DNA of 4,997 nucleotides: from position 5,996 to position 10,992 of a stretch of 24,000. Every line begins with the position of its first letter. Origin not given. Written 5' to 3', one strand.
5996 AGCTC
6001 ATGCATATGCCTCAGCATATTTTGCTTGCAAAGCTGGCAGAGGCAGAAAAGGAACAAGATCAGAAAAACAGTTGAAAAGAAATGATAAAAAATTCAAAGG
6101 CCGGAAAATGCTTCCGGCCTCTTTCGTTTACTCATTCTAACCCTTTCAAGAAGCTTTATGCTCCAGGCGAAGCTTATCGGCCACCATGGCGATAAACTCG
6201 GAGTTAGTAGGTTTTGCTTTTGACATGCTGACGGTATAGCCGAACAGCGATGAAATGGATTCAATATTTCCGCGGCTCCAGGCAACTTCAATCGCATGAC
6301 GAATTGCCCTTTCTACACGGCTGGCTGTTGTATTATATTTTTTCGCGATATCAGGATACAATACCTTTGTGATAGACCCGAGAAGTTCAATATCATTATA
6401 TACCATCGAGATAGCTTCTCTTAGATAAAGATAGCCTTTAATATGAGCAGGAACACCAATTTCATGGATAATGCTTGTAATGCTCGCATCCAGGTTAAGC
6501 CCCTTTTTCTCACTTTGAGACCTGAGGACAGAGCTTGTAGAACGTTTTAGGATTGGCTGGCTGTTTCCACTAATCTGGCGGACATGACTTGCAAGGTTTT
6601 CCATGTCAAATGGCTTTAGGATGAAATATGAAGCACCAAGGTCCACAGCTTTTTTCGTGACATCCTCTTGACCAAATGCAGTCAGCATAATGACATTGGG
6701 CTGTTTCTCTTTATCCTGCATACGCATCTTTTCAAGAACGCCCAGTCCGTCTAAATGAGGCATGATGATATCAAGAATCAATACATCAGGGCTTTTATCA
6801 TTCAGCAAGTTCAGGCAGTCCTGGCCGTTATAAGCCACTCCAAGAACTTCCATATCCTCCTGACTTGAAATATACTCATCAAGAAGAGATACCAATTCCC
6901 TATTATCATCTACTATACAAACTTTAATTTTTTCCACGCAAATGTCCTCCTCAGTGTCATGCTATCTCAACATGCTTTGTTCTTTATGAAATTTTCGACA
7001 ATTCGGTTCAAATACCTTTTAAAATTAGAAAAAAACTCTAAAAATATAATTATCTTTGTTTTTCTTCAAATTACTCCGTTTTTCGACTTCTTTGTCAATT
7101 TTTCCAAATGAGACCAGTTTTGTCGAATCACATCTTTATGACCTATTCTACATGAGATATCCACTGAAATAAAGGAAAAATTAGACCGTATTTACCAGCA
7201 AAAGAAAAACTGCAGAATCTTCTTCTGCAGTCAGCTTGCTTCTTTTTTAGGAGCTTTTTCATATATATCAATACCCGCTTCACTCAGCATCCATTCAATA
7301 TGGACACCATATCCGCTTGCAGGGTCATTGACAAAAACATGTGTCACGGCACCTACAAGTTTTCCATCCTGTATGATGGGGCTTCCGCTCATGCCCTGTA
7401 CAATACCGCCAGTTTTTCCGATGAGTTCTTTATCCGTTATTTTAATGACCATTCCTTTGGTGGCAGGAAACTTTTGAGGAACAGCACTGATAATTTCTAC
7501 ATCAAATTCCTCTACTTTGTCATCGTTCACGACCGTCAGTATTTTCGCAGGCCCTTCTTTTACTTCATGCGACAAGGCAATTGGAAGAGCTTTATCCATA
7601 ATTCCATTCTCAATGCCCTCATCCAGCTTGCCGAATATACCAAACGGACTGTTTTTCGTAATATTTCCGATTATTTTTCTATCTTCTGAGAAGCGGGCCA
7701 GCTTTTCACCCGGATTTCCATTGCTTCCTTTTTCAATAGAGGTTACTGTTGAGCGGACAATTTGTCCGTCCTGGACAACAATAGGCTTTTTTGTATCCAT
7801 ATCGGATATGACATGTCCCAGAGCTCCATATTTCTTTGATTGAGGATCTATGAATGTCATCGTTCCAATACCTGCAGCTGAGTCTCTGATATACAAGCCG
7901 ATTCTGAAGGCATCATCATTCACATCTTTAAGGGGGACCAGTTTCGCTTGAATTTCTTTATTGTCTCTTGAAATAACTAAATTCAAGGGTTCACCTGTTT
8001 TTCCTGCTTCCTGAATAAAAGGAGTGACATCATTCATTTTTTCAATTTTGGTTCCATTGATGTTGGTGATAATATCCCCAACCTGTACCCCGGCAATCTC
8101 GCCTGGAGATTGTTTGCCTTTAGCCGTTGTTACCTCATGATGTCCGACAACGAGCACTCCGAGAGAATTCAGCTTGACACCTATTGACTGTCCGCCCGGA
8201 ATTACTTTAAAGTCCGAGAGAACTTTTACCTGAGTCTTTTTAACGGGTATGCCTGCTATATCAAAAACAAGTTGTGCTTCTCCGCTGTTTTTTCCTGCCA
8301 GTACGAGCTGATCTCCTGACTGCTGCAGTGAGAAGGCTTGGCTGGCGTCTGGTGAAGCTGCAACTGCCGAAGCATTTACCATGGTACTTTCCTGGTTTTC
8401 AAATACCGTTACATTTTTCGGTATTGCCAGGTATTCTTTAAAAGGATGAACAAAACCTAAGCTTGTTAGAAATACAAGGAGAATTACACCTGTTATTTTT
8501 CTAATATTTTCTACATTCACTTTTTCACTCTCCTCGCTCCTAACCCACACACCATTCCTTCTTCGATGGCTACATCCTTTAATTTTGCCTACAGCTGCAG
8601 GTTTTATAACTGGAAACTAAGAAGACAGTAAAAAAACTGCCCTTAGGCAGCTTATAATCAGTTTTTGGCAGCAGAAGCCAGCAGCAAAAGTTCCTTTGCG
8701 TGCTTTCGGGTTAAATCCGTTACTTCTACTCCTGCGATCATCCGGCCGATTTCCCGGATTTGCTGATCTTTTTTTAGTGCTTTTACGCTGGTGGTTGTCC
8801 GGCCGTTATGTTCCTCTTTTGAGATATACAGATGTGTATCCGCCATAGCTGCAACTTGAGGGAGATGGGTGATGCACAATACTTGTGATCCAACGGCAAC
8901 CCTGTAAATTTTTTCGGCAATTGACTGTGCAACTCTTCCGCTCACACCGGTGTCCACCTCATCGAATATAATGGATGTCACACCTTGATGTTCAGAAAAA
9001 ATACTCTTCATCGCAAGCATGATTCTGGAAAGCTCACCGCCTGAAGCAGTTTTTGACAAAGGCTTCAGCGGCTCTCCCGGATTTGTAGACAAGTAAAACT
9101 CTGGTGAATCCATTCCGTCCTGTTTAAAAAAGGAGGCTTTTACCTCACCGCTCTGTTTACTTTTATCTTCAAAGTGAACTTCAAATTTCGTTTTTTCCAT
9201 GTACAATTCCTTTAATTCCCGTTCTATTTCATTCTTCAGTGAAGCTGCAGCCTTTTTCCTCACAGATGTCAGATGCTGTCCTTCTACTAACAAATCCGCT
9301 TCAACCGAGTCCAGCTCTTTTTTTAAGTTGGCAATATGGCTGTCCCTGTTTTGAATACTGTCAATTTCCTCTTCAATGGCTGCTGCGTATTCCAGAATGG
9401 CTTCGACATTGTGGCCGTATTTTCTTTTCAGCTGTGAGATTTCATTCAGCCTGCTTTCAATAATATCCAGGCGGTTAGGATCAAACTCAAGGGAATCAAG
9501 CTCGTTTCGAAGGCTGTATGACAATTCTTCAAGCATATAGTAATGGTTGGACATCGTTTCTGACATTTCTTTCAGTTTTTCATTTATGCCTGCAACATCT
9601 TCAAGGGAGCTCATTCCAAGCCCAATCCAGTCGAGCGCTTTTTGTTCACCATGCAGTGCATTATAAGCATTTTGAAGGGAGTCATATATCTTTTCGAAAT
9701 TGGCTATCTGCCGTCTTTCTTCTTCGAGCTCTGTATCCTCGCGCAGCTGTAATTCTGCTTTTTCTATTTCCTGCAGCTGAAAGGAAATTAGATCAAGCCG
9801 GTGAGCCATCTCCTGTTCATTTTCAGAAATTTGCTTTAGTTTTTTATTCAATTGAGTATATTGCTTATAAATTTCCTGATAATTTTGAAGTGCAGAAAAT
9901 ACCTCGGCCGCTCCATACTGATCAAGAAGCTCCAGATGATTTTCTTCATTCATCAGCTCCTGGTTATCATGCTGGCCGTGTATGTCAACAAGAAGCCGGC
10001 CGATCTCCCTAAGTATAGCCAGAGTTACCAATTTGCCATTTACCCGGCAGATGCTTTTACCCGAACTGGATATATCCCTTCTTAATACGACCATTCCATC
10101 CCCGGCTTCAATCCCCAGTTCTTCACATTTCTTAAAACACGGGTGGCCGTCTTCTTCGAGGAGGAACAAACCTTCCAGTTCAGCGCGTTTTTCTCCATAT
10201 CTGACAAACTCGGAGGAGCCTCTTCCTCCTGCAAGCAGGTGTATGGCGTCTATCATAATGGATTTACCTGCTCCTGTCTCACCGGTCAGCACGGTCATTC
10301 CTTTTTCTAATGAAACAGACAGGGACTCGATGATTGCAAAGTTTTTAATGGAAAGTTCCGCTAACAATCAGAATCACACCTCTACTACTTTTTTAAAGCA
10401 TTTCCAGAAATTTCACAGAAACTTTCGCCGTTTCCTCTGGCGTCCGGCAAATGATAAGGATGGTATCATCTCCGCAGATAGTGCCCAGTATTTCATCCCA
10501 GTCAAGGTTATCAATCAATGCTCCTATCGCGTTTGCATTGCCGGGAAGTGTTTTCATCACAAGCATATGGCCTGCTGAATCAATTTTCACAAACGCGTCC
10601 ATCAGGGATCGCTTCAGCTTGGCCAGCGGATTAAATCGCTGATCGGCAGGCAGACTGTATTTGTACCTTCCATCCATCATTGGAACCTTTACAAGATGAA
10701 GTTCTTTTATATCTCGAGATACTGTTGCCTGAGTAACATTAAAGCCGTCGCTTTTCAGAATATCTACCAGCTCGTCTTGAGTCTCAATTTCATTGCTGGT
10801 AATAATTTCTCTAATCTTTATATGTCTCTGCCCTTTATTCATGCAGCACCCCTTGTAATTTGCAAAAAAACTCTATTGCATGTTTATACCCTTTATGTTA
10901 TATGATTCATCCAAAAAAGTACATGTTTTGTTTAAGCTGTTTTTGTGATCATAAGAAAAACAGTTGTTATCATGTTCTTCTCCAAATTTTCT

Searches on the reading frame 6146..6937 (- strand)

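Call 9: search_protein_families(library=ncbifam, proteins=[window:6146-6937:-])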
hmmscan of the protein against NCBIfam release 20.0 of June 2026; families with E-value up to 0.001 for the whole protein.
window:6146-6937:- (263 aa): 96 families (the best 25 are shown)
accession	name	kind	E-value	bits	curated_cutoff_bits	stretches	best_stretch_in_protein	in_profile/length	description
TIGR02875.1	spore_0_A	equivalog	4.3e-134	445.7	200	1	2-263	1-262/262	sporulation transcription factor Spo0A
NF001965.0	PRK00742.1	subfamily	5.6e-22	78.4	293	1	2-122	2-123/357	chemotaxis-specific protein-glutamate methyltransferase CheB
NF008199.0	PRK10955.1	equivalog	5.5e-21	75.5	341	1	5-127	3-119/232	envelope stress response regulator transcription factor CpxR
NF041367.1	CheY_Halo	equivalog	1.5e-20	73.6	200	1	6-121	1-112/114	chemotaxis protein CheY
NF008677.0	PRK11697.1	equivalog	8.4e-19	67.9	246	1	4-127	2-120/238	two-component system response regulator BtsR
NF008469.0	PRK11361.1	equivalog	1.7e-18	66.6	714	1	5-120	6-117/461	acetoacetate metabolism transcriptional regulator AtoC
NF012227.0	AdeR_RR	equivalog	2.6e-18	66.4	340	1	5-130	13-133/239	efflux system response regulator transcription factor AdeR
NF009206.0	PRK12555.1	subfamily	5e-18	65.2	342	1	4-112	1-108/340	chemotaxis-specific protein-glutamate methyltransferase CheB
TIGR02154.1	PhoB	equivalog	6e-18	65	296.2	1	5-128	4-125/226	phosphate regulon transcriptional regulator PhoB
NF007935.0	PRK10651.1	equivalog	2.9e-17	62.6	250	1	2-146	5-146/216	two-component system response regulator NarL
NF007135.0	PRK09581.1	equivalog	2.9e-17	62.6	474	1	5-122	4-119/457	PleD family two-component system response regulator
NF033117.2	vanR_ACDEGLN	exception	5.9e-17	62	350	1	7-152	2-141/226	VanR-ABDEGLN family response regulator transcription factor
TIGR01387.1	cztR_silR_copR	subfamily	9e-17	61.4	279.2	1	7-127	2-118/218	heavy metal response regulator transcription factor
NF040534.1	resp_reg_YycF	equivalog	1.1e-16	60.8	340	1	5-121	2-113/231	response regulator YycF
NF045944.1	ResRegRpaBCyano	equivalog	3.9e-16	59.1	330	1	8-126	2-115/229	response regulator transcription factor RpaB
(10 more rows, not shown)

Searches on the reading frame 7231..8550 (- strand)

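Call 9: search_protein_families(library=ncbifam, proteins=[window:7231-8550:-])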
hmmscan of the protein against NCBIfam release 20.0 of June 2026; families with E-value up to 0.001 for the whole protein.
window:7231-8550:- (439 aa): 10 families
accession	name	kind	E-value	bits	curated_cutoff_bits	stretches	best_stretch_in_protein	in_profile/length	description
TIGR02860.1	spore_IV_B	equivalog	3.7e-170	566.2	305.25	1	14-427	2-401/402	SpoIVB peptidase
TIGR02037.1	degP_htrA_DO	subfamily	3e-08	33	416.2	1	146-234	268-354/434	Do family serine endopeptidase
TIGR00054.1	TIGR00054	equivalog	1.5e-07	30.7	147.55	1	144-212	209-272/421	RIP metalloprotease RseP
NF041521.1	HhoA_HhoB_HtrA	equivalog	5.3e-07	29.2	450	1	146-204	272-329/335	HhoA/HhoB/HtrA family serine endopeptidase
NF041199.1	trx7_PDZ_seleno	equivalog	6.1e-06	25.4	300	1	117-205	189-271/390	Trx7/PDZ domain-containing (seleno)protein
NF040960.1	MamE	equivalog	2.3e-05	23.2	800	0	146-282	476-609/659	magnetosome formation protease MamE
NF047968.1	SerProtHtrA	equivalog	6.9e-05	22.4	470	1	146-203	298-354/357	serine protease HtrA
NF041616.1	T2SS_C_SYNERG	exception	0.00041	19.8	200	1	153-203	243-292/296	type II secretion system protein GspC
NF008046.0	PRK10779.1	equivalog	0.00046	19.4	477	1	127-209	210-292/450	sigma E protease regulator RseP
TIGR00225.1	prc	subfamily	0.00088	18.4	218.6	0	144-204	69-129/335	C-terminal processing peptidase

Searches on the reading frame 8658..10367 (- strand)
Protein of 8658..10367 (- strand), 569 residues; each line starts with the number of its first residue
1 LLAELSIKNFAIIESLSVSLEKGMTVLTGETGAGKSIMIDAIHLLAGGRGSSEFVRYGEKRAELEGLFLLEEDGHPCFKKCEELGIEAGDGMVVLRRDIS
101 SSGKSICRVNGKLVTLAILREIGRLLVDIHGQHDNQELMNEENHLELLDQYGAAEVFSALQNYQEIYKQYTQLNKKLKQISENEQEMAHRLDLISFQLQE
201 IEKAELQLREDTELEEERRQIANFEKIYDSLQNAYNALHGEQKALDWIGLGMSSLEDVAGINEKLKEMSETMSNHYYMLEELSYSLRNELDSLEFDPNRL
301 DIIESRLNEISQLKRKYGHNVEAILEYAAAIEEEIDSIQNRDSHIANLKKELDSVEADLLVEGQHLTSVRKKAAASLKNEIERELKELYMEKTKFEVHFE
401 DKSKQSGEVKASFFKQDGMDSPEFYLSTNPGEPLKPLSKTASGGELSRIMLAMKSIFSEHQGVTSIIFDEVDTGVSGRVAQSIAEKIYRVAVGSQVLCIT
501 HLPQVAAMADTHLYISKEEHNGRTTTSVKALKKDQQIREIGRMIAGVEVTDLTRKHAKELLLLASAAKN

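Call 9: search_protein_families(library=ncbifam, proteins=[window:8658-10367:-])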
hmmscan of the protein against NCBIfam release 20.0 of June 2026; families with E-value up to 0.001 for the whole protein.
window:8658-10367:- (569 aa): 15 families
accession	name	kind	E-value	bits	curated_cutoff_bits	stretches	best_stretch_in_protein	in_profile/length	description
TIGR00634.1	recN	equivalog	3.9e-197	656.6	407.85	1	1-561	1-561/563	DNA repair protein RecN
NF008121.0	PRK10869.1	equivalog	9.7e-127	423.8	418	1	1-561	1-551/553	DNA repair protein RecN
NF045780.1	TrlF_fam_ATP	equivalog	9.6e-12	44.4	350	1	6-456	294-776/944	TrlF family AAA-like ATPase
TIGR00611.2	recf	equivalog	2.4e-10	40.1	172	1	3-64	2-68/339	DNA replication/repair protein RecF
NF041034.1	Rad50_Sulf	equivalog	4.2e-09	34.8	1000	1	159-412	227-476/872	DNA double-strand break repair ATPase Rad50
NF045487.1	ASRP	equivalog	1.6e-08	33.7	300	1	11-394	3-405/593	archaea-specific SMC-related protein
NF003034.1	PRK03918.1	equivalog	7.3e-08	30.8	700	0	164-406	196-428/878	DNA double-strand break repair ATPase Rad50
TIGR02169.1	SMC_prok_A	equivalog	1.1e-06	26.7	729.4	0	14-117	15-121/1165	chromosome segregation protein SMC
NF040873.1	AztA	equivalog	4.1e-05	23.2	220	0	440-513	119-189/191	zinc ABC transporter ATP-binding protein AztA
TIGR02857.1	CydD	equivalog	4.3e-05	22.6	435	0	439-512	457-526/529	thiol reductant ABC exporter subunit CydD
NF041760.1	PtuA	equivalog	0.00011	21.3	500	1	2-43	52-93/524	retron Ec78 anti-phage system effector ATPase PtuA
NF002572.0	PRK02224.1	equivalog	0.0003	19.2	1087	0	2-44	3-45/888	DNA double-strand break repair ATPase Rad50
NF010680.0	PRK14079.1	equivalog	0.00031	19.9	386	0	2-62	3-67/349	recombination protein F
NF047739.1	antiphage_MADS3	equivalog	0.00046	19.5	420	0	1-46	1-45/427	methylation-associated defense system AAA family ATPase MAD3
TIGR02770.1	nickel_nikD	equivalog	0.00054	19.4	318.7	0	439-512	124-196/230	nickel import ATP-binding protein NikD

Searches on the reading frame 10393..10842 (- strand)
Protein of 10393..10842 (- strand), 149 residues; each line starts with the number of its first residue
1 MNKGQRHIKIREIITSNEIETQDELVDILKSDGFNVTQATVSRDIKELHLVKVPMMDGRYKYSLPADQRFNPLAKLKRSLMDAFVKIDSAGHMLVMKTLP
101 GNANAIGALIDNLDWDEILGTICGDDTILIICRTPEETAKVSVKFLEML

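Call 9: search_protein_families(library=ncbifam, proteins=[window:10393-10842:-])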
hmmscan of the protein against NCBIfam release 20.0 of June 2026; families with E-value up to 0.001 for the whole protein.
window:10393-10842:- (149 aa): 5 families
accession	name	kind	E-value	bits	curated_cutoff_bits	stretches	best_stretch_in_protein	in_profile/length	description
NF003281.1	PRK04280.1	equivalog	1.7e-82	274.9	182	1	2-149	1-148/148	transcriptional regulator AhrC/ArgR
TIGR01529.1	argR_whole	equivalog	6.2e-56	188.5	130.45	1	5-149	2-146/146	arginine repressor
NF001680.0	PRK00441.1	equivalog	9.4e-46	155.6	184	1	3-148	2-147/150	arginine repressor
NF002880.0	PRK03341.1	equivalog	1.9e-33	115.5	200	1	2-147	14-165/170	arginine repressor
NF003457.0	PRK05066.1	equivalog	4.7e-20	71.7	194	1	10-142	14-145/156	transcriptional regulator ArgR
